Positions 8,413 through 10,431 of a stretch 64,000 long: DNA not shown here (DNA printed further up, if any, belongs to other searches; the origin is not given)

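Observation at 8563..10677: Radical SAM/SPASM enzyme fused to tandem MazG-like NTP-pyrophosphohydrolase repeats, followed by a miniature inorganic pyrophosphatase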

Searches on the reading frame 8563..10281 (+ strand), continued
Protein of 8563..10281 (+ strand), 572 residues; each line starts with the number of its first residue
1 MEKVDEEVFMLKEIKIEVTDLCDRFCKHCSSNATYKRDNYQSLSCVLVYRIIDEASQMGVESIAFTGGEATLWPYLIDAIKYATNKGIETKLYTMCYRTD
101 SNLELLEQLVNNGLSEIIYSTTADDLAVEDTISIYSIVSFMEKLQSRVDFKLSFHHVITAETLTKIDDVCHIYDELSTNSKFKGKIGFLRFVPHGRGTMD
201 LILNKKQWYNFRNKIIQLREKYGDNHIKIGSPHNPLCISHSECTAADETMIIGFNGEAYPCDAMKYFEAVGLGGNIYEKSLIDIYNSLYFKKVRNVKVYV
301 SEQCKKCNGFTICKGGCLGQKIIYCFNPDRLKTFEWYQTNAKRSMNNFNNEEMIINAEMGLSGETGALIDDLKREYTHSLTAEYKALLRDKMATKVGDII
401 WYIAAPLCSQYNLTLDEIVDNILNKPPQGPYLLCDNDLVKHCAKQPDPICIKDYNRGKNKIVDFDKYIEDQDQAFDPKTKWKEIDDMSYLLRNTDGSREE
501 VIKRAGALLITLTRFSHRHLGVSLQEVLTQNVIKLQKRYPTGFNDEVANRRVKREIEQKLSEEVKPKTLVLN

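Call 50: find_encoding_contigs(protein=P0059, flank=6000, max_places=2)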
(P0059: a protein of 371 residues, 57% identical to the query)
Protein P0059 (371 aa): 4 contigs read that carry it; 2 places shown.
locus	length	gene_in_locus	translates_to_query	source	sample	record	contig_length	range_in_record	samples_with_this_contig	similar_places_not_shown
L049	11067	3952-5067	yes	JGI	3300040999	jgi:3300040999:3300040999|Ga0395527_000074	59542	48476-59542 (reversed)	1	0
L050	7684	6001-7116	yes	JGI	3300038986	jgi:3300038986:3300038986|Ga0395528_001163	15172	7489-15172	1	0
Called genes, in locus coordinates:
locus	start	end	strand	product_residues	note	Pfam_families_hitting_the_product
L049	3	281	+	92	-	?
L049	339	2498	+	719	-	PF09371:Tex_N, PF22706:Tex_central_region, PF14639:YqgF, PF16921:Tex_YqgF, PF14635:HHH_7, PF12836:HHH_3, PF17674:HHH_9, PF00575:S1, +1 more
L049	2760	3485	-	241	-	-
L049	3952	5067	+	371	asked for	PF04055:Radical_SAM, PF13186:SPASM (weak)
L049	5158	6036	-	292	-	PF02588:YitT_membrane, PF10035:DUF2179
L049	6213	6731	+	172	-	PF01066:CDP-OH_P_transf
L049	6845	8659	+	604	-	PF00009:GTP_EFTU, PF01926:MMR_HSR1 (weak), PF03144:GTP_EFTU_D2, PF22042:EF-G_D2, PF00679:EFG_C, PF21018:BipA_C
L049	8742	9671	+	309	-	PF09989:DUF2229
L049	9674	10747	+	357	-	PF06050:HGD-D (weak)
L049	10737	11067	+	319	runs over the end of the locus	PF01869:BcrAD_BadFG, PF05378:Hydant_A_N (weak)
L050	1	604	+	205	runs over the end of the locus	PF02082:Rrf2 (weak), PF08279:HTH_11, PF13411:MerR_1 (faint), PF13280:WYL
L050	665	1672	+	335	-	-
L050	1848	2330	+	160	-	PF00383:dCMP_cyt_deam_1, PF14437:MafB19-deam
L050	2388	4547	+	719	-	PF09371:Tex_N, PF22706:Tex_central_region, PF14639:YqgF, PF16921:Tex_YqgF, PF14635:HHH_7, PF12836:HHH_3, PF17674:HHH_9, PF00575:S1, +1 more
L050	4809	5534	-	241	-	-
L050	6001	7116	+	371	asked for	PF04055:Radical_SAM, PF13186:SPASM (weak)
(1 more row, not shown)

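Call 51: find_encoding_contigs(protein=P0047, flank=6000, max_places=2)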
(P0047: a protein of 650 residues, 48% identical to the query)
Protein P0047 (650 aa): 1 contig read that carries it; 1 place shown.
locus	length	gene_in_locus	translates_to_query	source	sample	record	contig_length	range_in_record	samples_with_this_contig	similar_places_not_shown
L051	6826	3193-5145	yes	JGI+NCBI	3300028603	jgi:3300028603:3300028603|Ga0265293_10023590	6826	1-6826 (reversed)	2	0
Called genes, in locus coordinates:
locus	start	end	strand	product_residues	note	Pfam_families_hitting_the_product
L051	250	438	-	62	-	PF13936:HTH_38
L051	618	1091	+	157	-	PF01252:Peptidase_A8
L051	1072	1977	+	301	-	PF01479:S4, PF00849:PseudoU_synth_2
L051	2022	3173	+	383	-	PF01694:Rhomboid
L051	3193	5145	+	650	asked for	PF04055:Radical_SAM, PF13353:Fer4_12 (weak), PF13186:SPASM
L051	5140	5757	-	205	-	PF01726:LexA_DNA_bind, PF00717:Peptidase_S24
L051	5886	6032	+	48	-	-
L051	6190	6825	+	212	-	PF00456:Transketolase_N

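Call 71: search_solved_structures(query=A1, max_evalue=0.01)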
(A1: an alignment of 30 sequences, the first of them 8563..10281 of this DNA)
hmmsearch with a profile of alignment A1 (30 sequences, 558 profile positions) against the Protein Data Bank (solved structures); distinct sequences matched with E-value up to 0.01: 25.
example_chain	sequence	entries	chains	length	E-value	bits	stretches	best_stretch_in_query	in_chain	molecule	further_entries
4k37_A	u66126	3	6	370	1.1e-12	50.4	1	13-302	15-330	Anaerobic sulfatase-maturating enzyme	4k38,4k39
4k36_A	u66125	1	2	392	1.3e-12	50.2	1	13-302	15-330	Anaerobic sulfatase-maturating enzyme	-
6c8v_A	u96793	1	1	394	7.1e-11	44.5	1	8-308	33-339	Coenzyme PQQ synthesis protein E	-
5v1q_A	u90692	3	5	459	2.7e-10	42.5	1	12-303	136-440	Radical SAM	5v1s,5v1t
8ai3_A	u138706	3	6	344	4.7e-09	38.5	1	3-159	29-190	Putative peptide biosynthesis protein YydG | Radical SAM core domain-containing protein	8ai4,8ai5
7tol_A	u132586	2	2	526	6.9e-09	37.9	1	6-106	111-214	glycerol dibiphytanyl glycerol tetraether - macrocyclic archaeol synthase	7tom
8ai1_A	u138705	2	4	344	9.3e-09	37.5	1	3-159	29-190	Putative peptide biosynthesis protein YydG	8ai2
8ai6_A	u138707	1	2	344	1e-08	37.3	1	3-159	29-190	Putative peptide biosynthesis protein YydG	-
4m7s_A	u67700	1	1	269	3.1e-07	32.5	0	226-296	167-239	BtrN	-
4m7t_A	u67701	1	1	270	3.2e-07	32.4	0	226-296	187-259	BtrN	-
6efn_A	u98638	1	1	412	1.4e-06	30.3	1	7-246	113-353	Sporulation killing factor maturation protein SkfB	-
5wgg_A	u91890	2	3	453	3.3e-06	29.1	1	5-304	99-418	Radical SAM domain protein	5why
7vob_C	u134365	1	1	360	8.9e-06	27.7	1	7-111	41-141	Cytosylglucuronate decarboxylase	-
7voc_C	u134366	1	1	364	9.1e-06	27.6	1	7-111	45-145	Cytosylglucuronate decarboxylase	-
1tv7_A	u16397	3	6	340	0.00025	22.9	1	2-182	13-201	Molybdenum cofactor biosynthesis protein A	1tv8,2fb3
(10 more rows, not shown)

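Call 72: list_cluster_members(proteins=[P0001, P0121, P0002, P0059])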
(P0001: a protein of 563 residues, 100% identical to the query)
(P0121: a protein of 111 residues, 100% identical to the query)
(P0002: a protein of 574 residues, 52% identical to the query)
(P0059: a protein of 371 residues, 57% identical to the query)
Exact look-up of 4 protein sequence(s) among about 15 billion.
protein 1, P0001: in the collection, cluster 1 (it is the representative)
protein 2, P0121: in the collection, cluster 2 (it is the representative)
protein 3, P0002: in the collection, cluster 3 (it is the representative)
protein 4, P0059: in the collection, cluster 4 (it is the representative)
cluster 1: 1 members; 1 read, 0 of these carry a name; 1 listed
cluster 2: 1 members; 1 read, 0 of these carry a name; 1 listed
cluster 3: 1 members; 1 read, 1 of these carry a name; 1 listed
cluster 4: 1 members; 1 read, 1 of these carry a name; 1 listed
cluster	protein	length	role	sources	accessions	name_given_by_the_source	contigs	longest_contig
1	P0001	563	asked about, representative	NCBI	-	-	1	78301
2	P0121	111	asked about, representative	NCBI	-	-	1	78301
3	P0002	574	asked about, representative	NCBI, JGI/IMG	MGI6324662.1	MAG: radical SAM protein [Bacilli bacterium] | radical SAM protein with 4Fe4S-binding SPASM domain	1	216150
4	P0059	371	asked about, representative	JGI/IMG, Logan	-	radical SAM protein with 4Fe4S-binding SPASM domain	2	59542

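Call 75: search_protein_families(library=ncbifam, proteins=[P0071, P0119, P0059], max_evalue=0.000001)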
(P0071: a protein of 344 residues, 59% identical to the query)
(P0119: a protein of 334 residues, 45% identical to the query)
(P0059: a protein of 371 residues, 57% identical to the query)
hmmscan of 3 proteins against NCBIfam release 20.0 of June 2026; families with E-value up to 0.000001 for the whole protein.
P0071 (344 aa): 30 families (the best 25 are shown)
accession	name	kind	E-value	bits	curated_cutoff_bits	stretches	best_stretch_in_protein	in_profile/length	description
NF045574.1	sacti_mat_StsB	exception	1.3e-18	67.1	625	1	2-311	95-401/466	StsB family radical SAM/SPASM domain sactipeptide maturase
TIGR02109.1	PQQ_syn_pqqE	equivalog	4.9e-17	61.9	381.35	1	6-328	10-333/358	pyrroloquinoline quinone biosynthesis protein PqqE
TIGR04055.1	rSAM_NirJ2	equivalog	9.2e-17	61.5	500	1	8-317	5-314/326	putative heme d1 biosynthesis radical SAM protein NirJ2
TIGR03962.1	mycofact_rSAM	equivalog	1.2e-16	60.8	265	1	7-317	16-325/339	mycofactocin radical SAM maturase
TIGR04053.2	TIGR04053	equivalog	2.6e-16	59.9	395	1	8-211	13-218/366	TIGR04053 family radical SAM/SPASM domain-containing protein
TIGR04545.1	rSAM_ahbD_hemeb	equivalog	7e-16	58.6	500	1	7-187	4-185/339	heme b synthase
TIGR04303.1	GeoRSP_rSAM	equivalog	5.8e-15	55.7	400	1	7-308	9-309/325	GeoRSP system radical SAM/SPASM protein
TIGR04317.1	W_rSAM_matur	equivalog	1.6e-12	47.2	380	1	2-301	3-319/349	tungsten cofactor oxidoreductase radical SAM maturase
TIGR04347.1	pseudo_SAM_Halo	equivalog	2.4e-12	46.8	525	1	7-171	42-205/390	TIGR04347 family pseudo-SAM/SPASM protein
TIGR04133.1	rSAM_w_lipo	hypoth_equivalog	1.1e-11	44.3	425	1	2-306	23-332/350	TIGR04133 family radical SAM/SPASM protein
TIGR04546.1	rSAM_ahbC_deAc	equivalog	1.2e-11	44.1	650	1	7-211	43-247/390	12,18-didecarboxysiroheme deacetylase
NF050035.1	rSAM_WgK_link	exception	1.3e-11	44.2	650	0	230-307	268-345/367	radical SAM/SPASM peptide maturase WgkB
TIGR04054.1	rSAM_NirJ1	equivalog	7.8e-11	41.2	650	1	6-228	39-257/387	putative heme d1 biosynthesis radical SAM protein NirJ1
TIGR02668.1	moaA_archaeal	equivalog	8.4e-11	41.4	325.25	1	2-207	9-214/303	GTP 3',8-cyclase MoaA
TIGR02495.1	NrdG2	equivalog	2.5e-10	40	131.15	1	13-167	26-182/193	anaerobic ribonucleoside-triphosphate reductase activating protein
TIGR04085.1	rSAM_more_4Fe4S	domain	3.7e-09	36.9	27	1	231-312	1-81/93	SPASM domain-containing protein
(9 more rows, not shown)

P0119 (334 aa): 38 families (the best 25 are shown)
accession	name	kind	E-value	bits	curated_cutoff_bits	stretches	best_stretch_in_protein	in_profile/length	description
TIGR02109.1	PQQ_syn_pqqE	equivalog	3.5e-18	65.7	381.35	1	6-117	10-118/358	pyrroloquinoline quinone biosynthesis protein PqqE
TIGR04053.2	TIGR04053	equivalog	2.5e-17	63.2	395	1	8-214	13-219/366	TIGR04053 family radical SAM/SPASM domain-containing protein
TIGR02666.1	moaA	equivalog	4.2e-16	58.8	284.05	1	3-141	10-150/336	GTP 3',8-cyclase MoaA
TIGR04055.1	rSAM_NirJ2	equivalog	7e-16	58.7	500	1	8-320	5-318/326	putative heme d1 biosynthesis radical SAM protein NirJ2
TIGR04317.1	W_rSAM_matur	equivalog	1.5e-15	57.2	380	1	2-124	3-123/349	tungsten cofactor oxidoreductase radical SAM maturase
NF050035.1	rSAM_WgK_link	exception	1.5e-14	53.8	650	1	5-122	11-126/367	radical SAM/SPASM peptide maturase WgkB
TIGR03962.1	mycofact_rSAM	equivalog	7.8e-14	51.6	265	0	256-308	265-319/339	mycofactocin radical SAM maturase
TIGR04545.1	rSAM_ahbD_hemeb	equivalog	2.7e-13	50.1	500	1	6-211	3-207/339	heme b synthase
TIGR04054.1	rSAM_NirJ1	equivalog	2.7e-13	49.3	650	1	8-206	41-237/387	putative heme d1 biosynthesis radical SAM protein NirJ1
NF001199.0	PRK00164.2-1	equivalog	4.1e-13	49.1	231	1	3-135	12-139/308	GTP 3',8-cyclase MoaA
TIGR04133.1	rSAM_w_lipo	hypoth_equivalog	9.4e-13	47.8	425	1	2-302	23-331/350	TIGR04133 family radical SAM/SPASM protein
TIGR04303.1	GeoRSP_rSAM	equivalog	1.9e-12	47.4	400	1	6-113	8-109/325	GeoRSP system radical SAM/SPASM protein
NF045574.1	sacti_mat_StsB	exception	1.9e-12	46.8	625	1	3-306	96-399/466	StsB family radical SAM/SPASM domain sactipeptide maturase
TIGR02668.1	moaA_archaeal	equivalog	2.7e-12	46.3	325.25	1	2-136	9-138/303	GTP 3',8-cyclase MoaA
NF045702.1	rSAM_GDGT_ether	equivalog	4.7e-12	45.3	450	1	6-136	89-221/486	tetraether lipid synthase Tes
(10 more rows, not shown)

P0059 (371 aa): 23 families
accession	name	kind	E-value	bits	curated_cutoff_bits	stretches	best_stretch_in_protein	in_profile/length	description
NF045574.1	sacti_mat_StsB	exception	1.4e-17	63.7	625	1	2-317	95-401/466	StsB family radical SAM/SPASM domain sactipeptide maturase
TIGR04053.2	TIGR04053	equivalog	6.5e-14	51.9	395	1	8-217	13-218/366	TIGR04053 family radical SAM/SPASM domain-containing protein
TIGR03962.1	mycofact_rSAM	equivalog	7.4e-14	51.7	265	1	8-319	17-321/339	mycofactocin radical SAM maturase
TIGR02109.1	PQQ_syn_pqqE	equivalog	5e-13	48.7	381.35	1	7-317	11-318/358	pyrroloquinoline quinone biosynthesis protein PqqE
TIGR04317.1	W_rSAM_matur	equivalog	6.4e-13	48.5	380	1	2-307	3-319/349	tungsten cofactor oxidoreductase radical SAM maturase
TIGR04055.1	rSAM_NirJ2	equivalog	6.5e-13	48.9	500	1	11-315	8-307/326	putative heme d1 biosynthesis radical SAM protein NirJ2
TIGR04545.1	rSAM_ahbD_hemeb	equivalog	4.7e-12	46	500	1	7-162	4-162/339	heme b synthase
TIGR04303.1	GeoRSP_rSAM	equivalog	1.1e-11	44.9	400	1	9-314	11-309/325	GeoRSP system radical SAM/SPASM protein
TIGR02495.1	NrdG2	equivalog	2.2e-10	40.2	131.15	1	13-166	26-181/193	anaerobic ribonucleoside-triphosphate reductase activating protein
NF045702.1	rSAM_GDGT_ether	equivalog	6.1e-09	35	450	1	6-118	89-202/486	tetraether lipid synthase Tes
TIGR04085.1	rSAM_more_4Fe4S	domain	9.4e-09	35.6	27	1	237-318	1-81/93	SPASM domain-containing protein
TIGR03913.1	rad_SAM_trio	equivalog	1.3e-08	33.7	591.75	0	7-108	23-120/477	GDL motif peptide-associated radical SAM/SPASM maturase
NF050035.1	rSAM_WgK_link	exception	5e-08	32.3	650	0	235-312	267-344/367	radical SAM/SPASM peptide maturase WgkB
TIGR04546.1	rSAM_ahbC_deAc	equivalog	5.2e-08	32.1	650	1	9-235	45-261/390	12,18-didecarboxysiroheme deacetylase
TIGR04054.1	rSAM_NirJ1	equivalog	5.7e-08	31.8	650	1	9-235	42-258/387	putative heme d1 biosynthesis radical SAM protein NirJ1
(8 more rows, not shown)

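Call 84: search_protein_families(library=pfam, proteins=[L033:10737-12506:+, L027:7339-7923:-, L033:9683-10735:+], max_evalue=0.00001)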
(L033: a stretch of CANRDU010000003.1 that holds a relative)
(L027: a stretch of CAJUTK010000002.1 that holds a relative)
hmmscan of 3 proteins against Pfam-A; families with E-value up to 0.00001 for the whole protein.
L033:10737-12506:+ (589 aa): 3 families
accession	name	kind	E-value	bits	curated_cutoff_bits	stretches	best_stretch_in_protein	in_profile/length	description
PF08459.17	UvrC_RNaseH_dom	-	1e-49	168.9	22.3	1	370-518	2-159/159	UvrC RNAse H endonuclease domain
PF22920.2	UvrC_RNaseH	-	1.7e-23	83.1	24.3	1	245-350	1-116/116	UvrC Ribonuclease H-like domain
PF01541.30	GIY-YIG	-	6.7e-11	42.8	22.6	1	15-89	2-78/78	GIY-YIG catalytic domain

L027:7339-7923:- (194 aa): 1 family
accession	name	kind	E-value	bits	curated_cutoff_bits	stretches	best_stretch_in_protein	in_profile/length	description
PF01205.25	UPF0029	-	1.8e-36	124.8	27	1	15-116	1-106/107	Uncharacterized protein family UPF0029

L033:9683-10735:+ (350 aa): 1 family
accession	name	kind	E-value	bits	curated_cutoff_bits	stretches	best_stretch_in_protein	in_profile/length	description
PF00144.29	Beta-lactamase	-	1.1e-48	166.5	27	1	18-336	2-324/329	Beta-lactamase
